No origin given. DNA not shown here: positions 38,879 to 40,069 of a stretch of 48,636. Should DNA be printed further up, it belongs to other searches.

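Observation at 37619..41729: Secreted caspase-like C14 peptidase co-transcribed with a DUF11/LPXTG surface protein, followed by a membrane PQQ-propeller protein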

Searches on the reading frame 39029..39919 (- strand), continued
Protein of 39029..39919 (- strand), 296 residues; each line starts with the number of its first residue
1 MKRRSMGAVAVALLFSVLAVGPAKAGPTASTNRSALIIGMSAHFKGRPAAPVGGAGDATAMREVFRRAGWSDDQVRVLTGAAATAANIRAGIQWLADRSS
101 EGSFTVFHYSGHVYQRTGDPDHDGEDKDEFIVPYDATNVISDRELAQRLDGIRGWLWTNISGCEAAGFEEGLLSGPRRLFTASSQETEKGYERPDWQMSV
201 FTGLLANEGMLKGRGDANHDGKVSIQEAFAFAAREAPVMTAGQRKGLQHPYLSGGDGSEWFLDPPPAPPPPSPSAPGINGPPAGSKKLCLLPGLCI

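Call 11: search_protein_families(library=pfam, proteins=[L049:10895-12448:-, L058:11000-11515:+, L046:6051-7127:-, L045:13835-14938:-, L045:14998-16665:-, L050:12621-13373:+, L011:3444-4877:+, L070:10692-12125:+, L057:6556-8436:+, L050:13858-14259:+], max_evalue=0.001)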
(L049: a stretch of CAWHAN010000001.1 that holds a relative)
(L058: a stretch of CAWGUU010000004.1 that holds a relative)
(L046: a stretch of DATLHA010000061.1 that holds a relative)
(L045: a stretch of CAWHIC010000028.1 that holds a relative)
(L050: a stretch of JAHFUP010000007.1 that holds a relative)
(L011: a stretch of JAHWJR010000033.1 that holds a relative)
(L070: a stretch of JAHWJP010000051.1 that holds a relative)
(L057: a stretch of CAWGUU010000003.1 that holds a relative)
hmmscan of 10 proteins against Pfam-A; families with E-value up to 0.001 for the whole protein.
L049:10895-12448:- (517 aa): 7 families
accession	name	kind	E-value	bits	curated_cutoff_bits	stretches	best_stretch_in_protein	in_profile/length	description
PF00004.35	AAA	-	1.9e-45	155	21.2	1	113-244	1-130/131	ATPase family associated with various cellular activities (AAA)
PF01434.24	Peptidase_M41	-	2.7e-33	115.9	29.9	1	325-495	2-188/191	Peptidase family M41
PF17862.7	AAA_lid_3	-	2.3e-12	46.7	27.2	1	268-311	2-45/45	AAA+ lid domain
PF07728.20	AAA_5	-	0.00021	21.7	22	1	113-231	2-135/139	AAA domain (dynein-related subfamily)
PF13401.12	AAA_22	-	0.00027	21.7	27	0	113-145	8-43/130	AAA domain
PF05496.18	RuvB_N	-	0.00031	21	27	1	112-181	35-96/159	Holliday junction DNA helicase RuvB P-loop domain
PF13191.12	AAA_16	-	0.00095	20.1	32.6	0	102-132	16-46/167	AAA ATPase domain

L058:11000-11515:+ (171 aa): 0 families

L046:6051-7127:- (358 aa): 2 families
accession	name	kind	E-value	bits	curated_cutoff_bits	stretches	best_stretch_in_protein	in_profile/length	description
PF00990.26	GGDEF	-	2.2e-39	135.3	23.8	1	187-342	2-161/161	Diguanylate cyclase, GGDEF domain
PF00072.30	Response_reg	-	1.9e-23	83.2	30.2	1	44-153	1-108/111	Response regulator receiver domain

L045:13835-14938:- (367 aa): 2 families
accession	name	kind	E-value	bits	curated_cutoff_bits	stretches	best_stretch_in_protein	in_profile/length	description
PF03734.19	YkuD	-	1.7e-25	90.7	23.4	1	215-342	2-146/146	L,D-transpeptidase catalytic domain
PF12229.13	PG_binding_4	-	1.5e-09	38.5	22.1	1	86-193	3-111/117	Putative peptidoglycan binding domain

L045:14998-16665:- (555 aa): 2 families
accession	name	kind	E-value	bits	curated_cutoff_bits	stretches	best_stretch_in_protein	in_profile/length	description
PF03023.19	MurJ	-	1.1e-86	291.7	27.4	1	65-510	8-437/451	Lipid II flippase MurJ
PF01554.23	MatE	-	1.3e-08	35.1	24.9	2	71-202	31-154/161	MatE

L050:12621-13373:+ (250 aa): 1 family
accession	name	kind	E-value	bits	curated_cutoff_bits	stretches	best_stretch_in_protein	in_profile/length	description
PF19927.4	DUF6390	-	2.9e-66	223.8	25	1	13-249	4-240/244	Family of unknown function (DUF6390)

L011:3444-4877:+ (477 aa): 0 families

L070:10692-12125:+ (477 aa): 14 families
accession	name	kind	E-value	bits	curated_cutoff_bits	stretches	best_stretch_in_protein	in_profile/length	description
PF12002.13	MgsA_C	-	4.3e-64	215.9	27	1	268-430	1-164/167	MgsA AAA+ ATPase C terminal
PF16193.11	AAA_assoc_2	-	8.6e-25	87.2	34.3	1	196-267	4-81/81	AAA C-terminal domain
PF00004.35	AAA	-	1.6e-16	61.4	21.2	1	61-165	1-122/131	ATPase family associated with various cellular activities (AAA)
PF05496.18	RuvB_N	-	4.6e-12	46.4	27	1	29-148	2-117/159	Holliday junction DNA helicase RuvB P-loop domain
PF07728.20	AAA_5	-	7.6e-07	29.6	22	1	61-153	2-104/139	AAA domain (dynein-related subfamily)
PF13191.12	AAA_16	-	2.5e-06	28.6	32.6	1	50-85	17-51/167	AAA ATPase domain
PF13401.12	AAA_22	-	9.3e-06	26.4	27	0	60-133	7-84/130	AAA domain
PF00158.32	Sigma54_activat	-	1.1e-05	25.6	20.2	0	57-93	21-57/168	Sigma-54 interaction domain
PF01637.24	ATPase_2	-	1.5e-05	25.4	33.2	0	92-137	90-132/225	ATPase domain predominantly from Archaea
PF01078.27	Mg_chelatase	-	2.6e-05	24.2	20.3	0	61-80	25-44/207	Magnesium chelatase, subunit ChlI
PF07726.17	AAA_3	-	3.9e-05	24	27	1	61-155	2-104/131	ATPase family associated with various cellular activities (AAA)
PF14532.12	Sigma54_activ_2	-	4.8e-05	24.1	25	1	58-167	21-124/138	Sigma-54 interaction domain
PF20720.3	nSTAND3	-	0.00017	21.7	27.2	1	61-108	20-66/155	Novel STAND NTPase 3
PF05673.19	DUF815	-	0.00041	20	23.8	1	49-124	44-116/249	Protein of unknown function (DUF815)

L057:6556-8436:+ (626 aa): 6 families
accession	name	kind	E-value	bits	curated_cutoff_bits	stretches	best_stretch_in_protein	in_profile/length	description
PF00009.33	GTP_EFTU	-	4.6e-53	180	26.5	1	24-215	2-187/188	Elongation factor Tu GTP binding domain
PF21018.2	BipA_C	-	1.4e-45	154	23.8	1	505-611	2-108/110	TypA/BipA C-terminal domain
PF00679.30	EFG_C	-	3.4e-24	85.1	27.9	1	416-499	2-85/89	Elongation factor G C-terminus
PF22042.2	EF-G_D2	-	5.7e-07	30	27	1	224-310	1-83/84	Elongation factor G domain 2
PF01926.29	MMR_HSR1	-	1.1e-06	29.2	21.9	1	28-149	2-113/113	50S ribosome-binding GTPase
PF03144.31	GTP_EFTU_D2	-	3.8e-06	27.7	30.3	1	239-309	1-73/73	Elongation factor Tu domain 2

L050:13858-14259:+ (133 aa): 0 families

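Call 24: predict_structure(alignment_id=A1)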
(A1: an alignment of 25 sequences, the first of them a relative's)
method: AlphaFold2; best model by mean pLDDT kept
length: 296 residues; sequences in the alignment: 25
mean_pLDDT: 84.5   pTM: 0.81
mean pLDDT of the five models: 84.5, 83.9, 83.7, 79.6, 75.8
residues with pLDDT >= 90: 155; 70-90: 80; 50-70: 52; < 50: 9
segments of 3 or more residues with pLDDT < 50: 279-282
pLDDT, mean of each block of 10 residues (from residue 1): 55 60 73 96 63 85 98 97 97 98 96 83 84 90 95 97 86 94 69 82 96 96 96 94 85 90 88 66 57 61
secondary structure, 60 per line:
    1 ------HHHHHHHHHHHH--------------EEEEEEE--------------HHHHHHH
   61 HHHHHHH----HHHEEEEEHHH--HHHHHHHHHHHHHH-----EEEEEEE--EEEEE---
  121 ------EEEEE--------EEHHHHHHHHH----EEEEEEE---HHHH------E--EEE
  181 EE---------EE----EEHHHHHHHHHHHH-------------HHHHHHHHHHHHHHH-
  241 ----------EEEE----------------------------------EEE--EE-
elements in order: H7-18 E33-39 H54-67 E75-79 H85-98 E104-110 E113-117 E127-131 H142-150 E155-161 H165-168 E178-182 H200-211 H225-239 E251-254 E289-291

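Call 27: fold_search(model_id=the predicted structure, library=pdb)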
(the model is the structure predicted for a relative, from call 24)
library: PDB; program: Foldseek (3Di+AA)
matches with E <= 10: 1111; with E <= 0.001: 326
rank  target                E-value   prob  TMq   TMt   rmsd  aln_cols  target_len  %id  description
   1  8v4x_D                1.0e-10  1.00  0.56  0.46   4.7       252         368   15  Structure of MALT1 in complex with an allosteric inhibitor (released 2024-05-01)
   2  7qp0_B                1.1e-10  1.00  0.57  0.63   4.7       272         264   18  Crystal structure of metacaspase from candida glabrata with magnesium (released 2023-01-11)
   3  9n3e_B                1.3e-10  1.00  0.62  0.58   6.3       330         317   15  Crystal structure of Arabidopsis metacaspase 9 C147G at pH 5.5 (released 2025-06-11)
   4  9n3e_A                1.6e-10  1.00  0.62  0.58   6.2       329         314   16  Crystal structure of Arabidopsis metacaspase 9 C147G at pH 5.5 (released 2025-06-11)
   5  4f6p                  1.9e-10  1.00  0.54  0.61   3.6       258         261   17  Crystal structure of the yeast metacaspase Yca1 C276A mutant (released 2013-03-27)
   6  3uo8_B                2.5e-10  1.00  0.56  0.46   4.7       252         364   15  Crystal structure of the MALT1 paracaspase (P1 form) (released 2011-12-21)
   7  8v4x_B                2.7e-10  1.00  0.54  0.45   4.8       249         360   14  Structure of MALT1 in complex with an allosteric inhibitor (released 2024-05-01)
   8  9n3d                  3.2e-10  1.00  0.61  0.58   5.8       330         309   16  Crystal structure of Arabidopsis metacaspase 9 C147G at pH 4.2 (released 2025-06-11)
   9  9n3f                  3.8e-10  1.00  0.61  0.58   5.8       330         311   16  Crystal structure of Arabidopsis Metacaspase 9 C147G at pH 7.5 (released 2025-06-11)
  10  8a53_C                4.1e-10  1.00  0.59  0.58   6.0       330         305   16  Crystal structure of AtMCA-IIf C147A (metacaspase 9) from Arabidopsis thaliana (released 2023-05-31)
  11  3bij_B                4.9e-10  1.00  0.55  0.61   6.1       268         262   18  Crystal structure of protein GSU0716 from Geobacter sulfurreducens. Northeast Structural Genomics target GsR13 (released 2007-12-11)
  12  3v4o_A                5.2e-10  1.00  0.56  0.69   4.8       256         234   16  Human MALT1 (caspase domain) in complex with an irreversible peptidic inhibitor (released 2012-03-14)
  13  8a53_A                6.6e-10  1.00  0.59  0.58   6.7       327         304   16  Crystal structure of AtMCA-IIf C147A (metacaspase 9) from Arabidopsis thaliana (released 2023-05-31)
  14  3uo8_C                6.6e-10  1.00  0.55  0.46   4.7       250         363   14  Crystal structure of the MALT1 paracaspase (P1 form) (released 2011-12-21)
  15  4i1p_C                7.9e-10  1.00  0.55  0.44   4.7       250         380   14  Human MALT1 (caspase-IG3) in complex with activity based-probe (released 2014-07-09)
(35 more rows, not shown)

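Call 37: search_protein_families(library=pfam, proteins=[L045:9191-9925:+, L042:9028-9888:+, L038:10756-11967:+, L069:7898-9667:+, L052:441-1916:+, L016:10942-11538:+, L045:10970-11887:+, L019:10792-12444:-, L010:2724-4229:+, L005:6045-7142:-], max_evalue=0.001)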
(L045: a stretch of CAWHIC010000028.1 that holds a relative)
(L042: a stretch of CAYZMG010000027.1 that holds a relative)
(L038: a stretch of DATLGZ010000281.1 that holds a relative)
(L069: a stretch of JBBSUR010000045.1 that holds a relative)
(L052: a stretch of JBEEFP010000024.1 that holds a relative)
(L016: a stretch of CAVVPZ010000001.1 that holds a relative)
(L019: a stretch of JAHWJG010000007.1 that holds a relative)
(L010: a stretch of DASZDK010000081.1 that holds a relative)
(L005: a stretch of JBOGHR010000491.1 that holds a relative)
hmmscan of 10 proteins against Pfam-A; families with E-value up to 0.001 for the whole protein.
L045:9191-9925:+ (244 aa): 0 families

L042:9028-9888:+ (286 aa): 0 families

L038:10756-11967:+ (403 aa): 0 families

L069:7898-9667:+ (589 aa): 3 families
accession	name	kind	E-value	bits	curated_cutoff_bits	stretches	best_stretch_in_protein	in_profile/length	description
PF00152.25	tRNA-synt_2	-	3e-118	394.8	25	1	123-557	2-307/308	tRNA synthetases class II (D, K and N)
PF01336.31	tRNA_anti-codon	-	2.9e-17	62.8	27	1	26-105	1-75/75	OB-fold nucleic acid binding domain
PF02938.19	GAD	-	7.9e-14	52.1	23.4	1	317-400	10-93/95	GAD domain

L052:441-1916:+ (491 aa): 2 families
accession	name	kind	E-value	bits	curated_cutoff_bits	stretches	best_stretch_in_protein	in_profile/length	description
PF01450.25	KARI_C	-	9.2e-41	140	29.1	2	226-364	2-143/144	Ketol-acid reductoisomerase, C-terminal domain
PF07991.19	KARI_N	-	1.3e-31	109.8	20.6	1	46-217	6-161/165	Acetohydroxy acid isomeroreductase, NADPH-binding domain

L016:10942-11538:+ (198 aa): 7 families
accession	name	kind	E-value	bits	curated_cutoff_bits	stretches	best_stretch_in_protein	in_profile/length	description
PF04542.20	Sigma70_r2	-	9.1e-22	77.1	24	1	21-86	4-71/71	Sigma-70 region 2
PF08281.18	Sigma70_r4_2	-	5.8e-20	71.1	25.7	1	129-179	4-54/54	Sigma-70, region 4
PF04545.22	Sigma70_r4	-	1.5e-10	40.8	24.1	1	132-181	1-50/50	Sigma-70, region 4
PF22233.2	PhyR_sigma-like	-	9.3e-06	25.8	27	1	139-164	7-32/50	Response regulator PhyR, sigma-like domain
PF07638.17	Sigma70_ECF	-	2.3e-05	24.8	21.1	1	6-183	13-183/185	ECF sigma factor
PF22029.2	PhyR_sigma2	-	2.5e-05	24.7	27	1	32-72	14-54/55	Sigma2 domain of PhyR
PF13384.12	HTH_23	-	0.00014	22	24.6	1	139-174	7-40/50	Homeodomain-like domain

L045:10970-11887:+ (305 aa): 0 families

L019:10792-12444:- (550 aa): 1 family
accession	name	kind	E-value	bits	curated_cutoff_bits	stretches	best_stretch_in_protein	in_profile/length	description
PF00528.27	BPD_transp_1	-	1.2e-23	84.2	26.4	2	398-550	20-183/184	Binding-protein-dependent transport system inner membrane component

L010:2724-4229:+ (501 aa): 2 families
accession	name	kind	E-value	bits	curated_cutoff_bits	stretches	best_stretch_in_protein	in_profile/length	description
PF02601.20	Exonuc_VII_L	-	4.9e-61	207.4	35.9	1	176-483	4-312/315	Exonuclease VII, large subunit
PF13742.12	tRNA_anti_2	-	6.9e-14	52.3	27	1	44-142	3-88/95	OB-fold nucleic acid binding domain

L005:6045-7142:- (365 aa): 3 families
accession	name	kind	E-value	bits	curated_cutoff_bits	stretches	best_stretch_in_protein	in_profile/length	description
PF01556.23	DnaJ_C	-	5e-44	150.4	26.6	1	125-336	1-152/152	DnaJ C terminal domain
PF00226.36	DnaJ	-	4.5e-24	84.8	27.8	1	11-70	1-63/63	DnaJ domain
PF00684.25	DnaJ_CXXCXGXG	-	2.3e-13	50.6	32.7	1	152-212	1-65/65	DnaJ central domain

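Call 58: search_protein_families(library=pfam, proteins=[L066:7387-10029:-, L074:6352-8616:-, L027:8125-9957:-, L027:7217-8128:+, L027:5295-6254:+, L012:115-1620:+, L037:313-1482:+, L003:1718-2620:-], max_evalue=0.001)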
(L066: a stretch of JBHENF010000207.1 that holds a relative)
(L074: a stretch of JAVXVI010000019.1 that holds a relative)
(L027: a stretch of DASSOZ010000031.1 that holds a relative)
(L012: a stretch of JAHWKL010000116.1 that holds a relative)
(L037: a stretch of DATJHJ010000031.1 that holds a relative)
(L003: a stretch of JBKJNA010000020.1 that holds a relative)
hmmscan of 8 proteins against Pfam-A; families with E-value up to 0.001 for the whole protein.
L066:7387-10029:- (880 aa): 0 families

L074:6352-8616:- (754 aa): 0 families

L027:8125-9957:- (610 aa): 0 families

L027:7217-8128:+ (303 aa): 1 family
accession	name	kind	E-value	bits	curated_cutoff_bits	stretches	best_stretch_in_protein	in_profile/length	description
PF00188.32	CAP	-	1.7e-15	58.3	21.1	1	43-147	2-114/117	Cysteine-rich secretory protein family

L027:5295-6254:+ (319 aa): 2 families
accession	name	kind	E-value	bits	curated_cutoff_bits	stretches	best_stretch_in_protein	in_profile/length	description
PF00903.31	Glyoxalase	-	1.2e-10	42.2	20.6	1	208-314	4-121/121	Glyoxalase/Bleomycin resistance protein/Dioxygenase superfamily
PF18029.7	Glyoxalase_6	-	1.3e-06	29.5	23.6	1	214-314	2-105/106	Glyoxalase-like domain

L012:115-1620:+ (501 aa): 0 families

L037:313-1482:+ (389 aa): 0 families

L003:1718-2620:- (300 aa): 2 families
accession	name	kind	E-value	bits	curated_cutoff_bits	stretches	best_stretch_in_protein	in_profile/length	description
PF04203.18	Sortase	-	4.4e-26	91.5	26.6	1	140-260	1-124/125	Sortase domain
PF21827.1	New_glue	-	0.00017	21.7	31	1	50-108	6-62/94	New glue protein family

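Call 70: find_related_loci(query=A1, collection=metagenome_contigs, flank=10000)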
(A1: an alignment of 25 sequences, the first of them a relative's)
Query A1 (296 aa) in metagenome_contigs; peptide patterns used: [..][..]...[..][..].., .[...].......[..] (x = any residue, [..] = any of these).
590 stretches matched a pattern; 73 encode a relative of the query (tblastn E <= 1e-3); 73 distinct loci.
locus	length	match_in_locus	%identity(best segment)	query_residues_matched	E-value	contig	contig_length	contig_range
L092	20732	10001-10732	73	21-263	2e-120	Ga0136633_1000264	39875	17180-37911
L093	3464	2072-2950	63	1-296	1e-115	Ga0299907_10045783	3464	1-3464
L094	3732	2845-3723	62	1-296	1e-110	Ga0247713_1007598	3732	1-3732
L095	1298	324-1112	63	4-262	8e-117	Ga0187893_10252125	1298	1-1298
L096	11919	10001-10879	60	3-296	6e-105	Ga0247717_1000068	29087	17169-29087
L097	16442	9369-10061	66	32-262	6e-101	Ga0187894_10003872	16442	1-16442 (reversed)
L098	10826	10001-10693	66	32-262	2e-100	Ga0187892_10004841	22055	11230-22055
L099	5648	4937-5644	64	31-266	1e-98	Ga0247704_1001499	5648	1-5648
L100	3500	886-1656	52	6-262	2e-82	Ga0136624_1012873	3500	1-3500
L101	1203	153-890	51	23-270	3e-80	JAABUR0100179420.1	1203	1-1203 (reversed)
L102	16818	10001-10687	53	33-264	3e-74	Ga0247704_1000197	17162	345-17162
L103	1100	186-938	51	9-262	1e-79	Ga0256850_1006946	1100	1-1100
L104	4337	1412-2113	53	19-263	1e-72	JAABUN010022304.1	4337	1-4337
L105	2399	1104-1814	53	23-262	1e-73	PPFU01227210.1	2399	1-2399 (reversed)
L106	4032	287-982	53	20-262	4e-70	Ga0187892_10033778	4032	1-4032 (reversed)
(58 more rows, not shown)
